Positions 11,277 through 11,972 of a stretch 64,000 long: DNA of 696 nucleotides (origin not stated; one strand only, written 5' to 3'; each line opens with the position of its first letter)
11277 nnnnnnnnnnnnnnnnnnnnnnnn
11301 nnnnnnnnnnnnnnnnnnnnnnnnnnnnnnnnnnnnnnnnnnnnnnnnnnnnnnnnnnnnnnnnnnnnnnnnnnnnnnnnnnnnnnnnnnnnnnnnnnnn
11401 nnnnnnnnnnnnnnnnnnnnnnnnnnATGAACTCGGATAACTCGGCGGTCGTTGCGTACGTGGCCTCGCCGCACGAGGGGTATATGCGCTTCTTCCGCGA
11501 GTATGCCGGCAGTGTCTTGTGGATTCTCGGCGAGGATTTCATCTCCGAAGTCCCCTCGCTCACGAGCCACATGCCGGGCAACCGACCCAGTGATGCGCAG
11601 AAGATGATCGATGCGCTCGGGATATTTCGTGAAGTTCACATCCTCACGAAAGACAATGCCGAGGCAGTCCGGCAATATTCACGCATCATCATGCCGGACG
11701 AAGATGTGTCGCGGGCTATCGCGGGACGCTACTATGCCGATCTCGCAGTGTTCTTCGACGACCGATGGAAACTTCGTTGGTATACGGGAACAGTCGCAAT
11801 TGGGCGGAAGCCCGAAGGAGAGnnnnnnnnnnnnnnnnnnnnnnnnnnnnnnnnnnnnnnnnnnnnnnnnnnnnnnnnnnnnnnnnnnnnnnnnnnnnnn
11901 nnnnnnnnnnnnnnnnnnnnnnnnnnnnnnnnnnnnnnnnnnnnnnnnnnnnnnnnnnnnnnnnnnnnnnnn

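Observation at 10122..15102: Thymidylate-cycle gene cluster with three atypical members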

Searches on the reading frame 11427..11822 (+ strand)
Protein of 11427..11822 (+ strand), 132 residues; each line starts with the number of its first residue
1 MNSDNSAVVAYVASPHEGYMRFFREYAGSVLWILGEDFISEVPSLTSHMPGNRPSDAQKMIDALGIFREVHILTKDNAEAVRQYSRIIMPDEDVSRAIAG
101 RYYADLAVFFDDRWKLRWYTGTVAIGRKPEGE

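Call 17: search_solved_structures(query=A2, max_evalue=10, show_alignments=0)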
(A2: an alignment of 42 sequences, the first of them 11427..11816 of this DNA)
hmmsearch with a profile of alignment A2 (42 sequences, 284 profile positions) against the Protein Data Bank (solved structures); distinct sequences matched with E-value up to 10: 56.
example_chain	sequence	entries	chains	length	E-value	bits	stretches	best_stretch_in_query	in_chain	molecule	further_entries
2hvv_A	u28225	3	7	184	6.7e-16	61.5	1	142-278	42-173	deoxycytidylate deaminase | Putative deoxycytidylate deaminase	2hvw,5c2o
4p9c_A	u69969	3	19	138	1.6e-14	56.9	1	140-276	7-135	Deoxycytidylate deaminase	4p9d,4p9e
1vq2_A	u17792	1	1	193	2.4e-13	53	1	208-280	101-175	DEOXYCYTIDYLATE DEAMINASE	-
2w4l_A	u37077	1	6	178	1e-10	44.4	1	143-261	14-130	DEOXYCYTIDYLATE DEAMINASE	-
7fh4_A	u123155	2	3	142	8e-09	38.2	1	206-254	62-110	CMP/dCMP-type deaminase domain-containing protein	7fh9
2a8n_A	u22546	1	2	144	1.5e-08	37.4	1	208-256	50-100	cytidine and deoxycytidylate deaminase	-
1wwr_A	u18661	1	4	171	4.6e-07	32.5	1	209-256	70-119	tRNA adenosine deaminase TadA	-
7cph_A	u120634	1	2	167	4.7e-07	32.4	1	208-255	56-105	tRNA-specific adenosine deaminase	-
2b3j_A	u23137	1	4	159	2.8e-06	29.9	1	209-256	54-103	tRNA adenosine deaminase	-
9hfq_A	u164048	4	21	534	2.2e-05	27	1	221-257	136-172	Cytidine and dCMP deaminase domain-containing protein 1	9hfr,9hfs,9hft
5jfy_A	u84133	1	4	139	2.3e-05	26.9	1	209-256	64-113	Deoxycytidine deaminase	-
7dbf_A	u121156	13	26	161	4.6e-05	25.9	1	209-256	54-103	Guanosine deaminase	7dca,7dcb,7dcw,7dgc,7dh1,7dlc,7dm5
7dqn_A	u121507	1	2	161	4.6e-05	25.9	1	209-256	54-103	Guanosine deaminase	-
2b3z_A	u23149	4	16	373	0.00016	24.1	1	210-265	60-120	Riboflavin biosynthesis protein ribD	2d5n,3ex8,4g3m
7dc9_A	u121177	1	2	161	0.00028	23.3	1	209-256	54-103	Guanosine deaminase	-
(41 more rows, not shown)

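Call 20: predict_structure(alignment_id=A2)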
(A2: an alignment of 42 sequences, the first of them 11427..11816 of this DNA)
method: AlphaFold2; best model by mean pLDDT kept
length: 130 residues; sequences in the alignment: 42
mean_pLDDT: 83.7   pTM: 0.79
mean pLDDT of the five models: 83.7, 82.3, 81.5, 81.0, 80.3
residues with pLDDT >= 90: 80; 70-90: 25; 50-70: 11; < 50: 14
segments of 3 or more residues with pLDDT < 50: 119-130
pLDDT, mean of each block of 10 residues (from residue 1): 78 84 94 93 70 91 96 96 95 90 93 65 45
secondary structure, 60 per line:
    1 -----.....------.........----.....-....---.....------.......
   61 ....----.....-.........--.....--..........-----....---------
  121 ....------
elements in order: E6-10 H17-25 E30-34 H36-39 H43-47 H54-64 E69-73 H75-83 E86-90 H93-102 E108-111 H121-124

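Call 30: find_related_loci(query=A4, collection=genome_contigs, flank=10000)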
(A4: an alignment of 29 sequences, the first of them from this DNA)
Query A4 (132 aa) in genome_contigs; peptide patterns used: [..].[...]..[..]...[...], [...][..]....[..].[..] (x = any residue, [..] = any of these).
118 stretches matched a pattern; 82 encode a relative of the query (tblastn E <= 1e-3); the best 80 are kept; 80 distinct loci.
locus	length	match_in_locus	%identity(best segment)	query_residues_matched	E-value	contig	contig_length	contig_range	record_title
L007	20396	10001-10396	55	1-132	5e-49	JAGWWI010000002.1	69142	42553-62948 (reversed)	MAG: Patescibacteria group bacterium isolate REEB44 contig-150_346, whole genome shotgun sequence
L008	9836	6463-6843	57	6-132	3e-47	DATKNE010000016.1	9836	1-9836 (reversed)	MAG TPA_asm: Candidatus Paceibacterota bacterium isolate SMAG_U14729 k141_3499618, whole genome shotgun sequence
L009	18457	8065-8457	57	1-132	1e-46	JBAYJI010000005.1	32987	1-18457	MAG: Candidatus Paceibacterota bacterium isolate SO_2016_GW1_52 scaffold02425_OW334_2016, whole genome shotgun sequence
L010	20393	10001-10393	56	1-132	1e-45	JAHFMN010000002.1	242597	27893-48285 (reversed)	MAG: Candidatus Kaiserbacteria bacterium isolate nzgw458 NODE_29_length_242598_cov_7.204127, whole genome shotgun sequen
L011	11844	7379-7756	52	7-132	6e-44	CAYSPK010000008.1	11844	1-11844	MAG TPA_asm: uncultured Candidatus Saccharibacteria bacterium isolate SRP263991_co5_96 genome assembly, contig: NODE_106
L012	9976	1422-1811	52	3-132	3e-43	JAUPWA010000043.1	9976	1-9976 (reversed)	MAG: Patescibacteria group bacterium isolate erpe_2018_sw_42hr_WHONDRS-SW48-000099_B_bin.61 scaffold_651639, whole genom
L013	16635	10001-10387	57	5-132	8e-43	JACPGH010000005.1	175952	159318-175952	MAG: Candidatus Kaiserbacteria bacterium isolate NC_groundwater_382_Ag_B-0.1um_55_18 GD18-4_B1_scaffold_878846, whole ge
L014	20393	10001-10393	52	1-132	2e-42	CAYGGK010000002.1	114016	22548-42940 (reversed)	MAG TPA_asm: uncultured Candidatus Saccharibacteria bacterium isolate ERP113451_co3_264 genome assembly, contig: NODE_47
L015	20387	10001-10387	50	1-130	2e-41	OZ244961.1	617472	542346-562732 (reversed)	MAG: Candidatus Paceibacterota bacterium isolate 63aa3da3-3836-4a92-b552-87f0a2bd5cc7 genome assembly, chromosome: 1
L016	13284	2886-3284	52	1-132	1e-41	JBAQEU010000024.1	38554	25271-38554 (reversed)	MAG: Minisyncoccia bacterium isolate MFD12003_ilm_asm_bin73 k127_182349, whole genome shotgun sequence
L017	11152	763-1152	53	2-132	1e-40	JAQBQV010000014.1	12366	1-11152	MAG: Parcubacteria group bacterium isolate RYN_382 scaffold_1246628, whole genome shotgun sequence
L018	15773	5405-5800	50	1-132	4e-40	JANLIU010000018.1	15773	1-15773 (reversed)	MAG: Candidatus Parcubacteria bacterium isolate S40-23 k99_396100, whole genome shotgun sequence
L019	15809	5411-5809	48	2-132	2e-39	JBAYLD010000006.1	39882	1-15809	MAG: Candidatus Paceibacterota bacterium isolate SO_2016_GW1_95 scaffold01862_OW334_2016, whole genome shotgun sequence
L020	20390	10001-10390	45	2-132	2e-38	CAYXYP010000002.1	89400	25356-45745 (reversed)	MAG TPA_asm: uncultured Candidatus Saccharibacteria bacterium isolate binchicken_co248_28 genome assembly, contig: NODE_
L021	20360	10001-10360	50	1-119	2e-38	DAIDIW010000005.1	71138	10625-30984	MAG TPA_asm: Candidatus Kaiserbacteria bacterium isolate clean371 k141_917813, whole genome shotgun sequence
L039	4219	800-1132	44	6-118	2e-20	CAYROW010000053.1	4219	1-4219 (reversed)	MAG TPA_asm: uncultured Gammaproteobacteria bacterium isolate SRP192515_co2_1 genome assembly, contig: NODE_19926_length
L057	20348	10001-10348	35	8-118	9e-16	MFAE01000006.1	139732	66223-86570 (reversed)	MAG: Candidatus Campbellbacteria bacterium RIFOXYC2_FULL_35_25 rifoxyc2_full_scaffold_248, whole genome shotgun sequence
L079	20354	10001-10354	30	3-118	3e-8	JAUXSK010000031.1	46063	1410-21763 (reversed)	MAG: Candidatus Moraniibacteriota bacterium isolate C12_metabat.bin.87 C12_k141_270325, whole genome shotgun sequence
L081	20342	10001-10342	30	8-118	5e-7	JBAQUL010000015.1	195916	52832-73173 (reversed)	MAG: Candidatus Moraniibacteriota bacterium isolate MFD12006_ilm_asm_bin13 k127_132001, whole genome shotgun sequence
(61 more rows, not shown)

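Call 59: find_related_loci(query=A4, collection=viral_contigs, flank=8000)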
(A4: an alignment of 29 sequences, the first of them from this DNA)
Query A4 (132 aa) in viral_contigs; peptide patterns used: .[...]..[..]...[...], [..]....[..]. (x = any residue, [..] = any of these).
121 stretches matched a pattern, but none encodes a relative of the query by tblastn (E <= 1e-3).

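Call 66: search_protein_representatives(alignment_id=A4)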
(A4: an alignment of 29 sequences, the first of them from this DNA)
Query: 29 sequences, 133 profile positions. Proteins with E-value up to 0.001 (for the whole library): 470; up to 1e-10: 264; up to 1e-30: 6. The best 150 are listed.
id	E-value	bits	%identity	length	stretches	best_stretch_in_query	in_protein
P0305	1.9e-56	205.8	-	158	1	3-133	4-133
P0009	1.4e-53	196.5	-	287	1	3-133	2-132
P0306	7.7e-44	165.0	-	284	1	4-130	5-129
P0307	1.9e-43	163.7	-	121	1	3-119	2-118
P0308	2.9e-35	137.2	-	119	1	5-113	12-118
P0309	6.2e-32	126.5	-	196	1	34-133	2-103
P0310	2.1e-30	121.5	-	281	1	1-130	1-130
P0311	1.1e-28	115.9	-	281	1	6-121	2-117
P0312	9.9e-28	112.9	-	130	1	6-122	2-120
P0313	1.7e-27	112.1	-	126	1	5-113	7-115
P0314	1.8e-26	108.8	-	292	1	6-128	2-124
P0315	2.1e-26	108.6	-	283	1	7-131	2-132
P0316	3.7e-26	107.8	-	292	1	7-131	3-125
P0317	3.7e-26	107.8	-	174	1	6-128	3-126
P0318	5.6e-26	107.2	-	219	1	7-127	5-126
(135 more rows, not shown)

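Call 80: search_protein_families(library=pfam, proteins=[L039:2070-3470:-, L057:7446-7943:+, L057:7968-8516:+, L057:8608-9033:+, L057:12885-13307:+, L079:12441-13043:-, L081:8700-9332:-, L079:8005-8694:-], max_evalue=0.001)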
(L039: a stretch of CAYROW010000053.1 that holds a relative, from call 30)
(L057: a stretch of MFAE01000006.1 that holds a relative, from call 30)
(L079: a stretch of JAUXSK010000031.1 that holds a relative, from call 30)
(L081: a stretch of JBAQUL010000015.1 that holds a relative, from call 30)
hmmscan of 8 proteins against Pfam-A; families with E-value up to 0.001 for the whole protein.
L039:2070-3470:- (466 aa): 3 families
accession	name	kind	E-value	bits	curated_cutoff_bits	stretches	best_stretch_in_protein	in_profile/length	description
PF00303.24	Thymidylat_synt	-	1e-64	218.7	24.3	1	182-461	2-261/266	Thymidylate synthase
PF00186.24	DHFR_1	-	3.8e-16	59.6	25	1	3-117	2-107/159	Dihydrofolate reductase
PF01872.23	RibD_C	-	3.1e-15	56.9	24.1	1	3-157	3-193/197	RibD C-terminal domain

L057:7446-7943:+ (165 aa): 2 families
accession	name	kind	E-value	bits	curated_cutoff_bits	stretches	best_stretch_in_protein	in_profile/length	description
PF00383.29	dCMP_cyt_deam_1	-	2.6e-20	72.6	25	1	12-131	2-100/102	Cytidine and deoxycytidylate deaminase zinc-binding region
PF14437.12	MafB19-deam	-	9.3e-15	55.2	27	1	12-145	2-113/142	MafB19-like deaminase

L057:7968-8516:+ (182 aa): 3 families
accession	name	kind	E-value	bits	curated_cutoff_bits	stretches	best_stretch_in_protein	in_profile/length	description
PF13207.12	AAA_17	-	6.6e-09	36.6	27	1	15-135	7-131/136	AAA domain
PF13238.12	AAA_18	-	2.8e-06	28.2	29.4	1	7-133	2-119/128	AAA domain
PF01121.26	CoaE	-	0.00031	20.9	27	0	108-169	126-179/180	Dephospho-CoA kinase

L057:8608-9033:+ (141 aa): 4 families
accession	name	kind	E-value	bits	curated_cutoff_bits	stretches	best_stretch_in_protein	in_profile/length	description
PF02223.23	Thymidylate_kin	-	1.4e-40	139.4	27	1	5-140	1-132/185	Thymidylate kinase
PF13521.12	AAA_28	-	0.00026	21.7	27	1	5-103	4-91/164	AAA domain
PF20030.5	bpMoxR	-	0.0009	18.8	27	0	5-65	36-101/205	MoxR domain in the MoxR-vWA-beta-propeller ternary systems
PF13401.12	AAA_22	-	0.00094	19.9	27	0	2-77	7-84/130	AAA domain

L057:12885-13307:+ (140 aa): 2 families
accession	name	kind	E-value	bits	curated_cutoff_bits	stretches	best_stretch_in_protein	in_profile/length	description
PF00692.24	dUTPase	-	4.5e-34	117.4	22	1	12-139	3-129/129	dUTPase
PF22769.1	DCD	-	2.2e-09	38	27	1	48-113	86-152/153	dCTP deaminase-like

L079:12441-13043:- (200 aa): 4 families
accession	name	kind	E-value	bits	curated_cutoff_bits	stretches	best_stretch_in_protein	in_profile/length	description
PF13207.12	AAA_17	-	1.8e-09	38.5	27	1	28-148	2-129/136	AAA domain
PF13238.12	AAA_18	-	1.2e-08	35.9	29.4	1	24-149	1-118/128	AAA domain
PF21448.3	DNMK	-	4.8e-05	23.5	27.1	0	23-68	2-47/232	Deoxynucleotide monophosphate kinase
PF13671.12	AAA_33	-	0.00021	22.1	27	1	26-156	4-131/143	AAA domain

L081:8700-9332:- (210 aa): 3 families
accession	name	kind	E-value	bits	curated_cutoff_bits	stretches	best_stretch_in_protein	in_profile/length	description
PF13023.12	HD_3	-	1.1e-18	68.1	22.5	1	25-166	1-152/165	HD domain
PF12917.13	YfbR-like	-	9.9e-11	42.1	25.9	1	21-170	2-163/182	5'-deoxynucleotidase YfbR-like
PF01966.28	HD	-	4.4e-10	40.3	22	1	48-143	3-114/116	HD domain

L079:8005-8694:- (229 aa): 2 families
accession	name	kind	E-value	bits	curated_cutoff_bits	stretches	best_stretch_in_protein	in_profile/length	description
PF02223.23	Thymidylate_kin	-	6.8e-18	65.5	27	1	9-166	1-145/185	Thymidylate kinase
PF01712.25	dNK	-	8.3e-06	26.1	27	1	7-163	1-147/203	Deoxynucleoside kinase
